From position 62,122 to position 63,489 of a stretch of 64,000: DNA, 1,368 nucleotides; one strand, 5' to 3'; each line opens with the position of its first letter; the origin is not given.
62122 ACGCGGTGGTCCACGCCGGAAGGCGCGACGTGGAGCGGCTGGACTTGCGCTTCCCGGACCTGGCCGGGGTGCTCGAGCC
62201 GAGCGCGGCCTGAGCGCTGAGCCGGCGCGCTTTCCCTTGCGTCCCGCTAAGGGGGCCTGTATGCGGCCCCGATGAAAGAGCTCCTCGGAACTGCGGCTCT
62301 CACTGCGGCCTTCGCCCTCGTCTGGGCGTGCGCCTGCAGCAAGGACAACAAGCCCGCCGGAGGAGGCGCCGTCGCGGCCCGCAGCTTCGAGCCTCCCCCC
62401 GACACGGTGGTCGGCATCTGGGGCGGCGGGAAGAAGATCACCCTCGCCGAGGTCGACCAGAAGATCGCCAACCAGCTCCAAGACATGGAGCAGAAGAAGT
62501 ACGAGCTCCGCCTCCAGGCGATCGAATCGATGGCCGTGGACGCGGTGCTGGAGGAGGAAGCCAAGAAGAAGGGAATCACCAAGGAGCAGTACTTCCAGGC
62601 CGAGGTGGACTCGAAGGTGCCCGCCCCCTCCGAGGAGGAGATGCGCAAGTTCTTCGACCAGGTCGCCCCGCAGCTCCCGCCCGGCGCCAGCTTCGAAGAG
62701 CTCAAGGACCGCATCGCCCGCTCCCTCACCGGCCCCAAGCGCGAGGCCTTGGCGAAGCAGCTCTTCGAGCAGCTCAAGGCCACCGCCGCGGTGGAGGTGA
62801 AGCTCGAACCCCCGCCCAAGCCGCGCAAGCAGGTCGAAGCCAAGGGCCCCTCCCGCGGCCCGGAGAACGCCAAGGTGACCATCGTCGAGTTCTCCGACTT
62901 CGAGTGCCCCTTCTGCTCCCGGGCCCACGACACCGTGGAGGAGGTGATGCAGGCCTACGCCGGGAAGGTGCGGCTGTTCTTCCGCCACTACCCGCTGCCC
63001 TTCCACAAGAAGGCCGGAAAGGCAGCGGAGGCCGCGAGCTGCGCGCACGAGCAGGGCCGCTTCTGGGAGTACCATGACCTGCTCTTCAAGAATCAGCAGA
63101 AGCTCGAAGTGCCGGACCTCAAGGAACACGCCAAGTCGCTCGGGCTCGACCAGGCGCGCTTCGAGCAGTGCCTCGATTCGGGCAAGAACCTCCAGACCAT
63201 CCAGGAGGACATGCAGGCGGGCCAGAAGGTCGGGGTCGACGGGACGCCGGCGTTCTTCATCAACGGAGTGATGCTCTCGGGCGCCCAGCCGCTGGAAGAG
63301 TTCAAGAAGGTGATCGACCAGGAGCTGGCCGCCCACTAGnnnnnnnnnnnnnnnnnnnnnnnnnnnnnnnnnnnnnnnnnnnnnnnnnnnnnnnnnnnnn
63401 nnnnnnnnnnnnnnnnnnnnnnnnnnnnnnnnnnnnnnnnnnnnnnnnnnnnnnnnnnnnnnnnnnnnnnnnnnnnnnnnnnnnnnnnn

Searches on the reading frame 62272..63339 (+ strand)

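Call 22: search_protein_families(library=pfam, proteins=[window:62272-63339:+], max_evalue=0.01)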
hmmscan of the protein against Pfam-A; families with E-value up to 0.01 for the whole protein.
window:62272-63339:+ (355 aa): 8 families
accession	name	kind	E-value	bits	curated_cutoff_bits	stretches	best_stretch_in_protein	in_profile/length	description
PF13462.12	Thioredoxin_4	-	6.7e-36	124.4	23.2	1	192-349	5-164/165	Thioredoxin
PF01323.26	DSBA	-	1e-25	91.1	25.6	1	203-348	1-190/191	DSBA-like thioredoxin domain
PF13098.12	Thioredoxin_2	-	1.1e-09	39.1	27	1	198-347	3-103/104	Thioredoxin-like domain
PF22278.2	DUF6958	-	0.0025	18.5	27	0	122-155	22-55/90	Family of unknown function (DUF6958)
PF13624.11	SurA_N_3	-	0.0027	18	27.2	1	52-103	45-107/162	SurA-like N-terminal domain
PF13743.12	Thioredoxin_5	-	0.004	17.3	27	1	269-330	101-163/186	Thioredoxin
PF13192.12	Thioredoxin_3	-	0.0045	17.4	24.8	0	312-344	37-70/76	Thioredoxin domain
PF13623.11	SurA_N_2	-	0.0074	16.6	28.5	0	53-105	48-111/145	SurA-like N-terminal domain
